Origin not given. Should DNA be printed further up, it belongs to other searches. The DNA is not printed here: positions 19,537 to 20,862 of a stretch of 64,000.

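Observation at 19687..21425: ParA/MinD-type ATPase fused to a CBM48 glycogen-binding module, with a poly-basic membrane partner: candidate glycogen-granule positioning system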

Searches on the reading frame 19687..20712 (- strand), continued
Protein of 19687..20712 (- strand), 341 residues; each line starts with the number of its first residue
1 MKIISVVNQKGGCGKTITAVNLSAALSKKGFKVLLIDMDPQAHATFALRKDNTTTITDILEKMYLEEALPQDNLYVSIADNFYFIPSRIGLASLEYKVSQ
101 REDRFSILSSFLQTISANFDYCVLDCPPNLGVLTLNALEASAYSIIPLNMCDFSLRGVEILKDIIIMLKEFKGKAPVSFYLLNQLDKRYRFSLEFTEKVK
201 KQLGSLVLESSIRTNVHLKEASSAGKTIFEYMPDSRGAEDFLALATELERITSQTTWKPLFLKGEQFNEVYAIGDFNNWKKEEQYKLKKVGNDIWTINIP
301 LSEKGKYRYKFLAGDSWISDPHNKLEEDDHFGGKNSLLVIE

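Call 5: find_homologous_proteins(query=window:19687-20712:-, max_evalue=0.00001)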
Query window:19687-20712:- (341 aa): 3789 proteins with E <= 0.00001 among 6465 candidates; the best 120 are listed.
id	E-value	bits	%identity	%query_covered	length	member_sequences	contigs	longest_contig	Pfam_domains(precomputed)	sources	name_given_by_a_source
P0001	4.6e-212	721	93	100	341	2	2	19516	PF00142.25,PF02922.25,PF10609.16,PF16561.12,PF01656.30,PF13614.13,PF09140.18,PF06564.19,PF02374.22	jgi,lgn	-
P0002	1.6e-169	581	75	100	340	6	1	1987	PF00142.25,PF10609.16,PF16561.12,PF01656.30,PF13614.13,PF09140.18,PF06564.19,PF02374.22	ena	-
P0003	2.2e-168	578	74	100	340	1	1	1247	PF00142.25,PF10609.16,PF16561.12,PF01656.30,PF13614.13,PF09140.18,PF06564.19,PF02374.22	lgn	-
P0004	2.2e-166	571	73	100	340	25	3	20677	PF00142.25,PF10609.16,PF16561.12,PF01656.30,PF13614.13,PF09140.18,PF06564.19,PF02374.22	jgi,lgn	-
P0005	1.0e-165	569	72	100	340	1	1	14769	PF00142.25,PF10609.16,PF16561.12,PF01656.30,PF13614.13,PF09140.18,PF06564.19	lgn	-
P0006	9.6e-165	566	72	100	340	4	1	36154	PF00142.25,PF10609.16,PF16561.12,PF01656.30,PF13614.13,PF09140.18,PF06564.19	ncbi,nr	ncbi:MAG: AAA family ATPase [Candidatus Omnitrophica bacterium]|nr:AAA family ATPase [Candidatus Omn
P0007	3.5e-164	564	73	100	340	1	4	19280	PF00142.25,PF10609.16,PF16561.12,PF01656.30,PF13614.13,PF09140.18,PF06564.19,PF02374.22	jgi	jgi:chromosome partitioning protein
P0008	1.4e-163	562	71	100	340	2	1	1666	PF00142.25,PF02922.25,PF10609.16,PF16561.12,PF01656.30,PF13614.13,PF09140.18,PF06564.19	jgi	jgi:chromosome partitioning protein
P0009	2.0e-163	561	72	100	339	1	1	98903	PF00142.25,PF02922.25,PF10609.16,PF16561.12,PF01656.30,PF13614.13,PF09140.18,PF06564.19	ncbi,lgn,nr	ncbi:MAG: AAA family ATPase [Candidatus Omnitrophota bacterium]|nr:AAA family ATPase [Candidatus Omn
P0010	1.1e-161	556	70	100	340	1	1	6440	PF00142.25,PF10609.16,PF16561.12,PF01656.30,PF13614.13,PF09140.18,PF06564.19,PF02374.22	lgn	-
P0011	2.2e-160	551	68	100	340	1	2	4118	PF00142.25,PF10609.16,PF16561.12,PF01656.30,PF13614.13,PF09140.18,PF06564.19,PF02374.22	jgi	jgi:chromosome partitioning protein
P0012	1.1e-159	549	70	100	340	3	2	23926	PF00142.25,PF10609.16,PF16561.12,PF01656.30,PF13614.13,PF09140.18,PF06564.19,PF02374.22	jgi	jgi:chromosome partitioning protein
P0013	1.2e-159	549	71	100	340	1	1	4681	PF00142.25,PF10609.16,PF16561.12,PF01656.30,PF13614.13,PF09140.18,PF06564.19,PF02374.22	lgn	-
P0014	1.0e-157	543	69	100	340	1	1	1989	PF00142.25,PF10609.16,PF16561.12,PF01656.30,PF13614.13,PF09140.18,PF06564.19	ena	-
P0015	2.2e-157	541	70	100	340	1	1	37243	PF00142.25,PF10609.16,PF16561.12,PF01656.30,PF13614.13,PF09140.18,PF06564.19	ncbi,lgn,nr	ncbi:MAG: AAA family ATPase [Candidatus Omnitrophica bacterium]|nr:AAA family ATPase [Candidatus Omn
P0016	2.7e-154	531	67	100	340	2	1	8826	PF00142.25,PF10609.16,PF16561.12,PF01656.30,PF13614.13,PF09140.18,PF06564.19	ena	-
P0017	1.4e-149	516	65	100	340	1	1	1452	PF00142.25,PF02922.25,PF10609.16,PF16561.12,PF01656.30,PF13614.13,PF09140.18,PF06564.19,PF02374.22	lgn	-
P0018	1.5e-149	516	65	100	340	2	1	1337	PF00142.25,PF02922.25,PF10609.16,PF16561.12,PF01656.30,PF13614.13,PF09140.18,PF06564.19,PF02374.22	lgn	-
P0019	1.3e-147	509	65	100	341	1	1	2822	PF00142.25,PF10609.16,PF16561.12,PF01656.30,PF13614.13,PF09140.18,PF06564.19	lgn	-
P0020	5.1e-147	507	65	100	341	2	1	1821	PF00142.25,PF10609.16,PF16561.12,PF01656.30,PF13614.13,PF09140.18,PF06564.19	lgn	-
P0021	5.3e-146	504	65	100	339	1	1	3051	PF00142.25,PF10609.16,PF16561.12,PF01656.30,PF13614.13,PF09140.18,PF06564.19,PF02374.22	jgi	jgi:chromosome partitioning protein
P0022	8.4e-146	503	63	100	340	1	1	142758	PF00142.25,PF02922.25,PF10609.16,PF16561.12,PF01656.30,PF13614.13,PF09140.18,PF06564.19,PF02374.22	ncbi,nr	ncbi:MAG: AAA family ATPase [Candidatus Omnitrophica bacterium]|nr:AAA family ATPase [Candidatus Omn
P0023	1.4e-143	496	63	100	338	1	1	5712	PF00142.25,PF10609.16,PF16561.12,PF01656.30,PF13614.13,PF09140.18,PF06564.19,PF02374.22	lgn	-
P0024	3.2e-143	495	62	100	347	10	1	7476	PF00142.25,PF10609.16,PF16561.12,PF01656.30,PF13614.13,PF09140.18,PF06564.19,PF02374.22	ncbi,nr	ncbi:MAG: AAA family ATPase [Candidatus Omnitrophica bacterium]|nr:AAA family ATPase [Candidatus Omn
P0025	4.3e-143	494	62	100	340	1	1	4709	PF00142.25,PF10609.16,PF16561.12,PF01656.30,PF13614.13,PF09140.18,PF06564.19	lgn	-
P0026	8.0e-143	494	64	100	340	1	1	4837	PF00142.25,PF10609.16,PF16561.12,PF01656.30,PF13614.13,PF09140.18,PF06564.19,PF02374.22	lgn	-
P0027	9.6e-142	490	62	100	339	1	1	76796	PF00142.25,PF10609.16,PF16561.12,PF01656.30,PF13614.13,PF09140.18,PF06564.19,PF02374.22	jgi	jgi:chromosome partitioning protein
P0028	1.1e-141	490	62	100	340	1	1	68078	PF00142.25,PF02922.25,PF10609.16,PF16561.12,PF01656.30,PF13614.13,PF09140.18,PF06564.19,PF02374.22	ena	-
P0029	3.2e-141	488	62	100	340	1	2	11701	PF00142.25,PF10609.16,PF16561.12,PF01656.30,PF13614.13,PF09140.18,PF06564.19,PF02374.22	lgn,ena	-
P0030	7.3e-141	487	62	100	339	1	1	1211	PF00142.25,PF10609.16,PF16561.12,PF01656.30,PF13614.13,PF09140.18,PF06564.19,PF02374.22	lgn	-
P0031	1.1e-138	480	61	100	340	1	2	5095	PF00142.25,PF10609.16,PF16561.12,PF01656.30,PF13614.13,PF09140.18,PF06564.19,PF02374.22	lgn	-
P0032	1.2e-138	480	60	100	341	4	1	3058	PF00142.25,PF10609.16,PF16561.12,PF01656.30,PF13614.13,PF09140.18,PF06564.19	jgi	jgi:chromosome partitioning protein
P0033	1.7e-138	479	61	100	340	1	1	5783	PF00142.25,PF10609.16,PF16561.12,PF01656.30,PF13614.13,PF09140.18,PF06564.19,PF02374.22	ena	-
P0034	4.1e-138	478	61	100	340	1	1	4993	PF00142.25,PF10609.16,PF16561.12,PF01656.30,PF13614.13,PF09140.18,PF06564.19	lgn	-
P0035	1.0e-137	477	64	100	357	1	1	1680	PF00142.25,PF10609.16,PF16561.12,PF01656.30,PF13614.13,PF09140.18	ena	-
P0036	3.0e-137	475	60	100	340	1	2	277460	PF00142.25,PF10609.16,PF16561.12,PF01656.30,PF13614.13,PF09140.18,PF06564.19,PF02374.22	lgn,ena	-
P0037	9.4e-137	474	60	100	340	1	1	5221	PF00142.25,PF10609.16,PF16561.12,PF01656.30,PF13614.13,PF09140.18,PF06564.19,PF02374.22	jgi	jgi:chromosome partitioning protein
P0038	3.7e-136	472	60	100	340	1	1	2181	PF00142.25,PF10609.16,PF16561.12,PF01656.30,PF13614.13,PF09140.18,PF06564.19,PF02374.22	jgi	jgi:chromosome partitioning protein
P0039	8.9e-136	470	62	100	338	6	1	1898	PF00142.25,PF10609.16,PF16561.12,PF01656.30,PF13614.13,PF09140.18,PF06564.19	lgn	-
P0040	1.4e-135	470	60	100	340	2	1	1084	PF00142.25,PF10609.16,PF16561.12,PF01656.30,PF13614.13,PF09140.18,PF06564.19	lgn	-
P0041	2.2e-135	469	60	100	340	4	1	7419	PF00142.25,PF10609.16,PF16561.12,PF01656.30,PF13614.13,PF09140.18,PF06564.19,PF02374.22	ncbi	-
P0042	2.8e-135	469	60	100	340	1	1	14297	PF00142.25,PF10609.16,PF16561.12,PF01656.30,PF13614.13,PF09140.18,PF06564.19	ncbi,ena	-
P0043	3.9e-135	468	59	100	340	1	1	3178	PF00142.25,PF10609.16,PF16561.12,PF01656.30,PF13614.13,PF09140.18,PF06564.19,PF02374.22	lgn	-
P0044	4.4e-135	468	60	100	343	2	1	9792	PF00142.25,PF10609.16,PF16561.12,PF01656.30,PF13614.13,PF09140.18,PF06564.19,PF02374.22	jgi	jgi:chromosome partitioning protein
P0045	7.3e-135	467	61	100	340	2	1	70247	PF00142.25,PF10609.16,PF16561.12,PF01656.30,PF13614.13,PF09140.18,PF06564.19,PF02374.22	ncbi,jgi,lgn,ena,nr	ncbi:MAG: AAA family ATPase [Candidatus Omnitrophica bacterium]|nr:AAA family ATPase [Candidatus Omn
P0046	1.5e-134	466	61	100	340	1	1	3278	PF00142.25,PF10609.16,PF16561.12,PF01656.30,PF13614.13,PF09140.18,PF06564.19,PF02374.22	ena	-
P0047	1.7e-134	466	60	99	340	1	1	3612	PF00142.25,PF10609.16,PF16561.12,PF01656.30,PF13614.13,PF09140.18,PF06564.19,PF02374.22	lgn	-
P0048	4.8e-134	465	61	100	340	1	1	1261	PF00142.25,PF10609.16,PF16561.12,PF01656.30,PF13614.13,PF09140.18,PF06564.19,PF02374.22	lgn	-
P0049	6.2e-134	464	60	100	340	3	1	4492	PF00142.25,PF10609.16,PF16561.12,PF01656.30,PF13614.13,PF09140.18,PF06564.19,PF02374.22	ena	-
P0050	8.7e-134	464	58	100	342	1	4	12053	PF00142.25,PF10609.16,PF16561.12,PF01656.30,PF13614.13,PF09140.18,PF06564.19,PF02374.22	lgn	-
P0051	1.7e-133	463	59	100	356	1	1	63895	PF00142.25,PF10609.16,PF16561.12,PF01656.30,PF13614.13,PF09140.18,PF06564.19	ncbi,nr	ncbi:MAG: AAA family ATPase [Candidatus Omnitrophica bacterium]|nr:AAA family ATPase [Candidatus Omn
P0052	1.7e-133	463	60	100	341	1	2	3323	PF00142.25,PF10609.16,PF16561.12,PF01656.30,PF13614.13,PF09140.18,PF06564.19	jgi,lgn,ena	-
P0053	1.8e-133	463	60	99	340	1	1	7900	PF00142.25,PF10609.16,PF16561.12,PF01656.30,PF13614.13,PF09140.18,PF06564.19,PF02374.22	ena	-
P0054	3.5e-132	459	59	100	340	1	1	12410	PF00142.25,PF10609.16,PF16561.12,PF01656.30,PF13614.13,PF09140.18,PF06564.19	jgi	-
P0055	1.7e-131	456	59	100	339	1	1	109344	PF00142.25,PF10609.16,PF16561.12,PF01656.30,PF13614.13,PF09140.18,PF06564.19,PF02374.22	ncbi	ncbi:MAG: AAA family ATPase [Candidatus Omnitrophota bacterium]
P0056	2.7e-131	456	60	100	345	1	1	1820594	PF00142.25,PF10609.16,PF16561.12,PF01656.30,PF13614.13,PF09140.18,PF06564.19,PF02374.22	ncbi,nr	ncbi:MAG: AAA family ATPase [Candidatus Omnitrophota bacterium]|nr:MAG: AAA family ATPase [Candidatu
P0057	2.7e-131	456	63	91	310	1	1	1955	PF16561.12,PF13614.13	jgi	jgi:chromosome partitioning protein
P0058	3.4e-131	455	60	100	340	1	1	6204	PF00142.25,PF02922.25,PF10609.16,PF16561.12,PF01656.30,PF13614.13,PF09140.18,PF06564.19,PF02374.22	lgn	-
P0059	5.4e-131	455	59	100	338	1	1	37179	PF00142.25,PF10609.16,PF16561.12,PF01656.30,PF13614.13,PF09140.18,PF06564.19,PF02374.22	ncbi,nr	ncbi:MAG: AAA family ATPase [Candidatus Omnitrophica bacterium]|nr:AAA family ATPase [Candidatus Omn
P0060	2.2e-130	453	55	100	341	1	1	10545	PF00142.25,PF02922.25,PF10609.16,PF16561.12,PF01656.30,PF13614.13,PF09140.18,PF06564.19,PF02374.22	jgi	jgi:chromosome partitioning protein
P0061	2.3e-130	453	60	100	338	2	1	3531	PF00142.25,PF10609.16,PF16561.12,PF01656.30,PF13614.13,PF09140.18,PF06564.19,PF02374.22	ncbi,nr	ncbi:MAG: AAA family ATPase [Candidatus Omnitrophica bacterium]|nr:AAA family ATPase [Candidatus Omn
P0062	5.0e-130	452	59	99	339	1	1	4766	PF00142.25,PF10609.16,PF16561.12,PF01656.30,PF13614.13,PF09140.18,PF06564.19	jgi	jgi:chromosome partitioning protein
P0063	5.2e-130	451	59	100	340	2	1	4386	PF00142.25,PF10609.16,PF16561.12,PF01656.30,PF13614.13,PF09140.18,PF06564.19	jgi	jgi:chromosome partitioning protein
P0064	5.8e-130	451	58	100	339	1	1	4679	PF00142.25,PF10609.16,PF16561.12,PF01656.30,PF13614.13,PF09140.18,PF06564.19,PF02374.22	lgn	-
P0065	6.6e-130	451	60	100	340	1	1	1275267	PF00142.25,PF10609.16,PF16561.12,PF01656.30,PF13614.13,PF09140.18,PF06564.19,PF02374.22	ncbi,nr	ncbi:MAG: AAA family ATPase [Candidatus Omnitrophota bacterium]|nr:MAG: AAA family ATPase [Candidatu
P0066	1.9e-129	450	57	100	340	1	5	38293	PF00142.25,PF10609.16,PF16561.12,PF01656.30,PF13614.13,PF09140.18,PF06564.19,PF02374.22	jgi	jgi:chromosome partitioning protein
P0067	2.2e-129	449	61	100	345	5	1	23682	PF00142.25,PF10609.16,PF16561.12,PF01656.30,PF13614.13,PF09140.18,PF06564.19,PF02374.22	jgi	-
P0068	5.3e-129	448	58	100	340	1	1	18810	PF00142.25,PF02922.25,PF10609.16,PF16561.12,PF01656.30,PF13614.13,PF09140.18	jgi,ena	-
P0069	5.5e-129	448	57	100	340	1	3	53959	PF00142.25,PF10609.16,PF16561.12,PF01656.30,PF13614.13,PF09140.18,PF06564.19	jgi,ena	-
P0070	6.2e-129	448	63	93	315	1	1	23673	PF00142.25,PF10609.16,PF16561.12,PF01656.30,PF13614.13,PF09140.18,PF06564.19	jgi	jgi:chromosome partitioning protein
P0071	8.6e-129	447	60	99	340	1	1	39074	PF00142.25,PF10609.16,PF16561.12,PF01656.30,PF13614.13,PF09140.18,PF06564.19,PF02374.22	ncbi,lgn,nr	ncbi:MAG: AAA family ATPase [Candidatus Omnitrophica bacterium]|nr:AAA family ATPase [Candidatus Omn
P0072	2.6e-128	446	57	100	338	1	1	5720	PF00142.25,PF10609.16,PF16561.12,PF01656.30,PF13614.13,PF09140.18,PF06564.19,PF02374.22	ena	-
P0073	1.5e-126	440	59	100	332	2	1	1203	PF00142.25,PF10609.16,PF16561.12,PF01656.30,PF13614.13,PF09140.18,PF06564.19,PF02374.22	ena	-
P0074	2.2e-126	440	56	100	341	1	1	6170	PF00142.25,PF02922.25,PF10609.16,PF16561.12,PF01656.30,PF13614.13,PF09140.18,PF06564.19,PF02374.22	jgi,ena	-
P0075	2.7e-126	439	58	100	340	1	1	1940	PF00142.25,PF10609.16,PF16561.12,PF01656.30,PF13614.13,PF09140.18,PF06564.19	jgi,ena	-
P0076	5.5e-126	438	57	100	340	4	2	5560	PF00142.25,PF10609.16,PF16561.12,PF01656.30,PF13614.13,PF09140.18,PF06564.19,PF02374.22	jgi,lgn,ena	-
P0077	7.7e-126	438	57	100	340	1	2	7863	PF00142.25,PF10609.16,PF16561.12,PF01656.30,PF13614.13,PF09140.18,PF06564.19,PF02374.22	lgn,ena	-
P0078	3.5e-125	436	56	100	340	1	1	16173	PF00142.25,PF10609.16,PF16561.12,PF01656.30,PF13614.13,PF09140.18,PF06564.19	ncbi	-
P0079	3.1e-123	429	56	100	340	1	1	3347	PF00142.25,PF10609.16,PF16561.12,PF01656.30,PF13614.13,PF09140.18,PF06564.19,PF02374.22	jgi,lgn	-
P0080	3.2e-123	429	58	100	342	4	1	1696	PF00142.25,PF10609.16,PF16561.12,PF01656.30,PF13614.13,PF09140.18,PF06564.19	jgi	jgi:chromosome partitioning protein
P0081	8.7e-123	428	56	100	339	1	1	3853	PF00142.25,PF10609.16,PF16561.12,PF01656.30,PF13614.13,PF09140.18,PF06564.19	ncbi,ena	-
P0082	3.6e-122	426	56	100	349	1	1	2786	PF00142.25,PF10609.16,PF16561.12,PF01656.30,PF13614.13,PF06564.19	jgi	jgi:chromosome partitioning protein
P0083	1.1e-121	424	56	100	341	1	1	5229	PF00142.25,PF02922.25,PF10609.16,PF16561.12,PF01656.30,PF13614.13,PF09140.18,PF06564.19,PF02374.22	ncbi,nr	ncbi:MAG: AAA family ATPase [Candidatus Omnitrophica bacterium]|nr:AAA family ATPase [Candidatus Omn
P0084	2.1e-119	417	53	100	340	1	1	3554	PF10609.16,PF16561.12,PF01656.30,PF13614.13,PF09140.18,PF06564.19,PF02374.22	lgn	-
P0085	1.4e-117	411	54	100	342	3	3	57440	PF00142.25,PF02922.25,PF10609.16,PF16561.12,PF01656.30,PF13614.13,PF09140.18,PF06564.19,PF02374.22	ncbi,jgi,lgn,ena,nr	ncbi:MAG: AAA family ATPase [Candidatus Omnitrophica bacterium]|nr:AAA family ATPase [Candidatus Omn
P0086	1.3e-116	407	51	100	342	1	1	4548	PF00142.25,PF10609.16,PF16561.12,PF01656.30,PF13614.13,PF09140.18,PF06564.19,PF02374.22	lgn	-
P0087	3.2e-115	403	53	100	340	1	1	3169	PF00142.25,PF10609.16,PF16561.12,PF01656.30,PF13614.13,PF09140.18,PF06564.19,PF02374.22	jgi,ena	-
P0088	2.7e-113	397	54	100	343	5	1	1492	PF00142.25,PF10609.16,PF16561.12,PF01656.30,PF13614.13,PF09140.18,PF06564.19,PF02374.22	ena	-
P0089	2.7e-113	397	52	100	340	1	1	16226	PF00142.25,PF10609.16,PF16561.12,PF01656.30,PF13614.13,PF09140.18,PF06564.19,PF02374.22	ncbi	ncbi:MAG: AAA family ATPase [Candidatus Omnitrophota bacterium]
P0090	7.6e-112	392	52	100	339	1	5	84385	PF00142.25,PF10609.16,PF16561.12,PF01656.30,PF13614.13,PF09140.18,PF06564.19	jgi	-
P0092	5.2e-110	386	50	100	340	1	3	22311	PF00142.25,PF02922.25,PF10609.16,PF16561.12,PF01656.30,PF22058.3,PF13614.13,PF09140.18,PF06564.19,PF02374.22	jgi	-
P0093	5.7e-110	386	51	100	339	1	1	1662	PF00142.25,PF02922.25,PF10609.16,PF16561.12,PF01656.30,PF13614.13,PF09140.18,PF06564.19,PF02374.22,PF16760.11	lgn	-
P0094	1.4e-109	384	48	100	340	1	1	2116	PF00142.25,PF10609.16,PF16561.12,PF01656.30,PF13614.13,PF09140.18,PF06564.19,PF02374.22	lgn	-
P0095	1.8e-109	384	50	100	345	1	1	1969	PF00142.25,PF10609.16,PF16561.12,PF01656.30,PF13614.13,PF09140.18,PF02374.22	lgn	-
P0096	4.6e-109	383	50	100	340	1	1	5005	PF00142.25,PF10609.16,PF16561.12,PF01656.30,PF22058.3,PF13614.13,PF09140.18,PF06564.19,PF02374.22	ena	-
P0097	4.9e-109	383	50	100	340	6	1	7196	PF00142.25,PF10609.16,PF16561.12,PF01656.30,PF22058.3,PF13614.13,PF09140.18,PF06564.19,PF02374.22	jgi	-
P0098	9.9e-109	382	50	100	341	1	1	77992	PF00142.25,PF02922.25,PF10609.16,PF16561.12,PF01656.30,PF13614.13,PF09140.18,PF06564.19,PF02374.22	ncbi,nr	ncbi:MAG: AAA family ATPase [Candidatus Omnitrophica bacterium]|nr:AAA family ATPase [Candidatus Omn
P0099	1.6e-108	381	50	100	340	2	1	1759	PF00142.25,PF02922.25,PF10609.16,PF16561.12,PF01656.30,PF13614.13,PF09140.18,PF06564.19,PF02374.22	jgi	-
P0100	3.5e-108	380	51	100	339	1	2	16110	PF00142.25,PF10609.16,PF16561.12,PF01656.30,PF13614.13,PF09140.18,PF06564.19,PF02374.22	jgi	-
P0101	1.4e-107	378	51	100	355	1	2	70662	PF00142.25,PF10609.16,PF16561.12,PF01656.30,PF13614.13,PF09140.18,PF06564.19,PF02374.22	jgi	jgi:chromosome partitioning protein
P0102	1.5e-107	378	51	100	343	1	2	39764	PF00142.25,PF10609.16,PF16561.12,PF01656.30,PF13614.13,PF09140.18,PF06564.19,PF02374.22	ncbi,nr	ncbi:MAG: AAA family ATPase [Candidatus Omnitrophica bacterium]|nr:AAA family ATPase [Candidatus Omn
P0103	1.8e-107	377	48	100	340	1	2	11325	PF00142.25,PF10609.16,PF16561.12,PF01656.30,PF13614.13,PF09140.18,PF06564.19,PF02374.22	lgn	-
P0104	2.1e-107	377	50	100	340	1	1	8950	PF00142.25,PF10609.16,PF16561.12,PF01656.30,PF13614.13,PF09140.18,PF06564.19,PF02374.22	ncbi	-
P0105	2.2e-107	377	50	100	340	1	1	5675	PF00142.25,PF10609.16,PF16561.12,PF01656.30,PF13614.13,PF09140.18,PF06564.19,PF02374.22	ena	-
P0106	2.2e-106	374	49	100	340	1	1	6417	PF00142.25,PF10609.16,PF16561.12,PF01656.30,PF22058.3,PF13614.13,PF09140.18,PF06564.19,PF02374.22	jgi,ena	-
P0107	1.1e-105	372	48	100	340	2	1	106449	PF00142.25,PF10609.16,PF16561.12,PF01656.30,PF13614.13,PF09140.18,PF06564.19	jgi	-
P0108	1.2e-105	371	49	100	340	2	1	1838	PF00142.25,PF02922.25,PF10609.16,PF16561.12,PF01656.30,PF13614.13,PF09140.18,PF06564.19,PF02374.22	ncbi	-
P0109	1.3e-105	371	49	100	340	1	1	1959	PF00142.25,PF02922.25,PF10609.16,PF16561.12,PF01656.30,PF13614.13,PF09140.18,PF06564.19,PF02374.22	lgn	-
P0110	1.6e-105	371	48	100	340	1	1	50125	PF00142.25,PF10609.16,PF16561.12,PF01656.30,PF13614.13,PF09140.18,PF06564.19,PF02374.22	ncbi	-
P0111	7.6e-105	369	49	100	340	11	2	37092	PF00142.25,PF10609.16,PF16561.12,PF01656.30,PF13614.13,PF09140.18,PF06564.19,PF02374.22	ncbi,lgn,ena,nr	ncbi:MAG: AAA family ATPase [Candidatus Omnitrophica bacterium]|nr:AAA family ATPase [Candidatus Omn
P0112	1.1e-104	368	50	100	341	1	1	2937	PF00142.25,PF10609.16,PF16561.12,PF01656.30,PF13614.13,PF09140.18,PF06564.19,PF02374.22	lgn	-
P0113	1.6e-104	368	49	100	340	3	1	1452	PF00142.25,PF10609.16,PF16561.12,PF01656.30,PF22058.3,PF13614.13,PF07015.18,PF09140.18,PF06564.19,PF02374.22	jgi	-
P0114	1.7e-104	368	49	100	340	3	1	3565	PF00142.25,PF10609.16,PF16561.12,PF01656.30,PF13614.13,PF09140.18,PF06564.19,PF02374.22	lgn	-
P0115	3.4e-104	367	49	100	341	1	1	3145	PF00142.25,PF10609.16,PF16561.12,PF01656.30,PF13614.13,PF09140.18,PF06564.19,PF02374.22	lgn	-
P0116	5.7e-104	366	48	100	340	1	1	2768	PF00142.25,PF10609.16,PF16561.12,PF01656.30,PF13614.13,PF09140.18,PF06564.19,PF02374.22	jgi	jgi:chromosome partitioning protein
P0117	1.4e-103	365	48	100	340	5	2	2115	PF00142.25,PF02922.25,PF10609.16,PF16561.12,PF01656.30,PF13614.13,PF09140.18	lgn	-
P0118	4.5e-103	363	49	100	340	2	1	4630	PF00142.25,PF10609.16,PF16561.12,PF01656.30,PF13614.13,PF09140.18,PF06564.19,PF02374.22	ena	-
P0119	4.6e-103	363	47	100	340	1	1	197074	PF00142.25,PF10609.16,PF16561.12,PF01656.30,PF13614.13,PF09140.18,PF06564.19,PF02374.22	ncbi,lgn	-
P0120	1.5e-102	361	47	100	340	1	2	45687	PF00142.25,PF02922.25,PF10609.16,PF16561.12,PF01656.30,PF13614.13,PF09140.18,PF06564.19,PF02374.22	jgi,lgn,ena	-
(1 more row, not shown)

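Call 8: find_encoding_contigs(protein=P0056, flank=10000, max_places=1)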
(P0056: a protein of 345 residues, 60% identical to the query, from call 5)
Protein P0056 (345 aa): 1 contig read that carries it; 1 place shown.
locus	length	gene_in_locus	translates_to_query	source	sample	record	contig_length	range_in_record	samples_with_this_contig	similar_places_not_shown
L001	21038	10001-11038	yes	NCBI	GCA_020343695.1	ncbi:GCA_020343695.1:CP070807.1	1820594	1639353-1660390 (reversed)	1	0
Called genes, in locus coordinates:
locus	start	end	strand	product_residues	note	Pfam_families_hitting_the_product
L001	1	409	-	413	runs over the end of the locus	PF13565:HTH_32 (faint), PF00665:rve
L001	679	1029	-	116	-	-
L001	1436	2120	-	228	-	PF02749:QRPTase_N, PF01729:QRPTase_C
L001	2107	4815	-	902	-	PF00133:tRNA-synt_1, PF09334:tRNA-synt_1g, PF13603:tRNA-synt_1_2 (faint), PF09334:tRNA-synt_1g (weak), PF08264:Anticodon_1, PF10458:Val_tRNA-synt_C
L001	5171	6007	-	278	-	PF26696:PTL_trimer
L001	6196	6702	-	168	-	-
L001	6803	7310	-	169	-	PF01676:Metalloenzyme, PF10143:PhosphMutase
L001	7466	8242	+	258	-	PF01135:PCMT, PF08704:GCD14, PF00398:RrnaAD (weak), PF01209:Ubie_methyltran (weak), PF05175:MTS (weak), PF13649:Methyltransf_25 (weak), PF13847:Methyltransf_31, PF08241:Methyltransf_11 (weak), +1 more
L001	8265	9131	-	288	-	PF25084:LbH_EIF2B (faint), PF25087:GMPPB_C (faint), PF00132:Hexapep (weak), PF13720:Acetyltransf_11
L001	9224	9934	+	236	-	-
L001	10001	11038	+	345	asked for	PF00142:Fer4_NifH (faint), PF01656:CbiA, PF02374:ArsA_ATPase, PF06564:CBP_BcsQ (weak), PF09140:MipZ (weak), PF10609:ParA, PF13614:AAA_31, PF16561:AMPK1_CBM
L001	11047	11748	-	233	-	-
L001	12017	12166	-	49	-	PF11154:DUF2934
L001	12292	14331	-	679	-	PF01074:Glyco_hydro_38N, PF03065:Glyco_hydro_57, PF09094:AmyA-A_glucT_m, PF09095:AmyA-gluTrfs_C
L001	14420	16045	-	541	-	PF03065:Glyco_hydro_57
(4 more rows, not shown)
